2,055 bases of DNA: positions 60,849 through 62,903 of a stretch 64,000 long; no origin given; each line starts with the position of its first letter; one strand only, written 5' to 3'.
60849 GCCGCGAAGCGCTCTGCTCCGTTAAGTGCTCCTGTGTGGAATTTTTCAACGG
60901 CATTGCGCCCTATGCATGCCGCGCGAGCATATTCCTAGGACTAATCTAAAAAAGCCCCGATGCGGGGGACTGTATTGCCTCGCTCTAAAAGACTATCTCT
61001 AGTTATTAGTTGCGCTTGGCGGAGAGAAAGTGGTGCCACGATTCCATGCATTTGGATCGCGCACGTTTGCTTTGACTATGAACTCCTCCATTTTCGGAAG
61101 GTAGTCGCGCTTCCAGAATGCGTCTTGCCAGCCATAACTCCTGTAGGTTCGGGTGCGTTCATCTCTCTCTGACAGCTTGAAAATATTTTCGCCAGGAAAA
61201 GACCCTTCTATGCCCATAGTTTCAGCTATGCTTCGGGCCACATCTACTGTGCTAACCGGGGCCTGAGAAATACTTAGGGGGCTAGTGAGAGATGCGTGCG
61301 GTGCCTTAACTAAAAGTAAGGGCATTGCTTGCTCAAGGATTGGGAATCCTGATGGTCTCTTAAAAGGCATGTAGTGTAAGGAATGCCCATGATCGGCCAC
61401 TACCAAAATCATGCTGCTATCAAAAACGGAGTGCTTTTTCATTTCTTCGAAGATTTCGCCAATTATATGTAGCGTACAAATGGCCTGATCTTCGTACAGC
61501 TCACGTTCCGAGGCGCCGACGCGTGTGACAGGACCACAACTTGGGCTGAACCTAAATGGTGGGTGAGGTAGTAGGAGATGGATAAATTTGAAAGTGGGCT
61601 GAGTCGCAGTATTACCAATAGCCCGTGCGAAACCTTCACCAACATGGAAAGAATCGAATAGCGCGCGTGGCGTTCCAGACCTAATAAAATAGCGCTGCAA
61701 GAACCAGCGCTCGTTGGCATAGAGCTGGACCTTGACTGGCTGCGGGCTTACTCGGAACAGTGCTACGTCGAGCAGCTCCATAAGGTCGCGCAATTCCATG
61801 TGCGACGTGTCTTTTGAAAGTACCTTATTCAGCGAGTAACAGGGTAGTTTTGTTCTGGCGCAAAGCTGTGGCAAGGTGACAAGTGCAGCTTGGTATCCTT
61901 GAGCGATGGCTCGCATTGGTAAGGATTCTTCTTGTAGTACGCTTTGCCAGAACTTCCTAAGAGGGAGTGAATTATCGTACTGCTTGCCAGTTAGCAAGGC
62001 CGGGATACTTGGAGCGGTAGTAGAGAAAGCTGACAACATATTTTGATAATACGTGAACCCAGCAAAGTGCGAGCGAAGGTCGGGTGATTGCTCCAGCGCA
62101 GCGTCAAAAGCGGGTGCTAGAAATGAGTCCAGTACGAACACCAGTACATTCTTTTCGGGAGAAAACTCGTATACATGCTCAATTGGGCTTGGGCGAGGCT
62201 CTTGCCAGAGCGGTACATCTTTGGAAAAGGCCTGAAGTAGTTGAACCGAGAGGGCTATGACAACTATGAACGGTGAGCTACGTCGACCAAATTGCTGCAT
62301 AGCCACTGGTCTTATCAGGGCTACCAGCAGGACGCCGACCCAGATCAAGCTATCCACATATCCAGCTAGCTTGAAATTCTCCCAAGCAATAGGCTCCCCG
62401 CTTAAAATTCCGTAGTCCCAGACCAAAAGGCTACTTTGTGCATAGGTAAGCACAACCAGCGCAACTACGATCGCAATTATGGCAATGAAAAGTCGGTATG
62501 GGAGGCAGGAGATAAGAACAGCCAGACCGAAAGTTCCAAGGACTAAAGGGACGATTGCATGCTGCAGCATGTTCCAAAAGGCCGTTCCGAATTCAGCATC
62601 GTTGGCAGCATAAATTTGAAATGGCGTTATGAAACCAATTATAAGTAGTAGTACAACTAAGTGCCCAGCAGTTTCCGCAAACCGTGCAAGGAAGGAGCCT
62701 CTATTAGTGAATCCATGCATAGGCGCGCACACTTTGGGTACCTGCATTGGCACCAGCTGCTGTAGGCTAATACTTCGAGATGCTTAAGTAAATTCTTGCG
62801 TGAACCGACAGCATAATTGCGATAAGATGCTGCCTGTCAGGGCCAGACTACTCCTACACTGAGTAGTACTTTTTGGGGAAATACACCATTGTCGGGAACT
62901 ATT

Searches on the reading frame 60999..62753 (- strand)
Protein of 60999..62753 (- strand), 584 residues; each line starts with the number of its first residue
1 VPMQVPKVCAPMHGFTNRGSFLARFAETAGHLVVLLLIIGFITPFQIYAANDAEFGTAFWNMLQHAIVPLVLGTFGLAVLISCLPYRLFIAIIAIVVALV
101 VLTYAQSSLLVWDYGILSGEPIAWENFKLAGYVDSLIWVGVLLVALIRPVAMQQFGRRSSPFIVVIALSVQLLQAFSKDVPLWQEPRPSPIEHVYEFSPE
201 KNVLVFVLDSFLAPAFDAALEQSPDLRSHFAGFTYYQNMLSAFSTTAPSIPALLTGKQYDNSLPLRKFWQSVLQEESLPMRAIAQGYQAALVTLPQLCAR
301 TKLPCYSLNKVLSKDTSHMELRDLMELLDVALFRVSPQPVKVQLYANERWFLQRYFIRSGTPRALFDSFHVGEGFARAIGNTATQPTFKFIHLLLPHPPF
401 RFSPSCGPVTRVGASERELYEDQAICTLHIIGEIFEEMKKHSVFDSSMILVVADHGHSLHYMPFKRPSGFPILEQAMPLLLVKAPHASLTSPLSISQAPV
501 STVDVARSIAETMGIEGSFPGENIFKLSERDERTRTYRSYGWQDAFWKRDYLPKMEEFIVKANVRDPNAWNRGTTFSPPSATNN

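Call 18: search_protein_families(library=pfam, proteins=[window:60999-62753:-], max_evalue=0.01)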
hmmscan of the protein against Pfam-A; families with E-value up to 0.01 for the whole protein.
window:60999-62753:- (584 aa): 3 families
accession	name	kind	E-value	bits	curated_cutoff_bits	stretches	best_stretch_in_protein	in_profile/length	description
PF00884.28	Sulfatase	-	7e-14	52.3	25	2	377-515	155-301/301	Sulfatase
PF02995.22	DUF229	-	0.0005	19.3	25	1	433-486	319-369/496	Protein of unknown function (DUF229)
PF01663.27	Phosphodiest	-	0.0035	17.4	23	0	430-457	194-221/342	Type I phosphodiesterase / nucleotide pyrophosphatase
